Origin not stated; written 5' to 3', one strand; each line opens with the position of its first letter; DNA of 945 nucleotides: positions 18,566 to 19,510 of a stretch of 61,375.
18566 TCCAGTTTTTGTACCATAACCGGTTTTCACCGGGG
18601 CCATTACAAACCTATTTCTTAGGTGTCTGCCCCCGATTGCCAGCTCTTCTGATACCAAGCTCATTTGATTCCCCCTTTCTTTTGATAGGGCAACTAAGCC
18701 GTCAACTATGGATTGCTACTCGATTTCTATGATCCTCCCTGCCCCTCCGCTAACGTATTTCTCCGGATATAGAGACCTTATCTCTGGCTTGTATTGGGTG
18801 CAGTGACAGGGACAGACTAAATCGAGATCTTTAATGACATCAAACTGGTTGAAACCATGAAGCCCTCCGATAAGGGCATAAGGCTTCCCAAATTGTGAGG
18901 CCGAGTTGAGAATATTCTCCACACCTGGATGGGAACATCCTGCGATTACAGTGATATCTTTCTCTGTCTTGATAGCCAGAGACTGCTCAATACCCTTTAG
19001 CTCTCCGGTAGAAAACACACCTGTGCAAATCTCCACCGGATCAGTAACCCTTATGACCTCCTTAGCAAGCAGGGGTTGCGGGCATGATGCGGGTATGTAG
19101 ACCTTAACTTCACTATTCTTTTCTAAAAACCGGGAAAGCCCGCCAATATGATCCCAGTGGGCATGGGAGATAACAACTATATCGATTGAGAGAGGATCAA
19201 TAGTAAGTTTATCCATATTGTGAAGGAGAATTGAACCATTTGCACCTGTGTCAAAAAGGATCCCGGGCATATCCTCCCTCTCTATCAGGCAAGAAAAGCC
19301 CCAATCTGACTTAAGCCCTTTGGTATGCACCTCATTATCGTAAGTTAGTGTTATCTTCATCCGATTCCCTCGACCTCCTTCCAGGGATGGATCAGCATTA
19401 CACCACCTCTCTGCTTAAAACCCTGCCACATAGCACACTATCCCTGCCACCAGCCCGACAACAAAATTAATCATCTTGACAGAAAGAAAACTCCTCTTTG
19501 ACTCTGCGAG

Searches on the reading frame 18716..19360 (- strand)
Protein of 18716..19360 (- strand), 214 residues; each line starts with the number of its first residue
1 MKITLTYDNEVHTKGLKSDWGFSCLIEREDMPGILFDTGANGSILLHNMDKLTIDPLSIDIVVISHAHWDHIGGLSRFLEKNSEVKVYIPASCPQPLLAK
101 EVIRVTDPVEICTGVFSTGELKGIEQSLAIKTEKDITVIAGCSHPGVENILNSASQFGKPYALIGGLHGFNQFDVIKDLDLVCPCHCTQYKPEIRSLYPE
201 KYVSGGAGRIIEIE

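Call 55: search_protein_families(library=pfam, proteins=[window:18716-19360:-], max_evalue=0.01)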
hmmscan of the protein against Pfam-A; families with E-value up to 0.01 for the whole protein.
window:18716-19360:- (214 aa): 3 families
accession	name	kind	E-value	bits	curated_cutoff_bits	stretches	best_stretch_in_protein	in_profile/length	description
PF00753.33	Lactamase_B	-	9.7e-11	42.4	22.7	1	25-94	10-79/196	Metallo-beta-lactamase superfamily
PF12706.13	Lactamase_B_2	-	3.5e-08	33.7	27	1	34-114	3-83/200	Beta-lactamase superfamily domain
PF16661.11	Lactamase_B_6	-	0.00085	19.2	27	1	29-96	5-74/193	Metallo-beta-lactamase superfamily domain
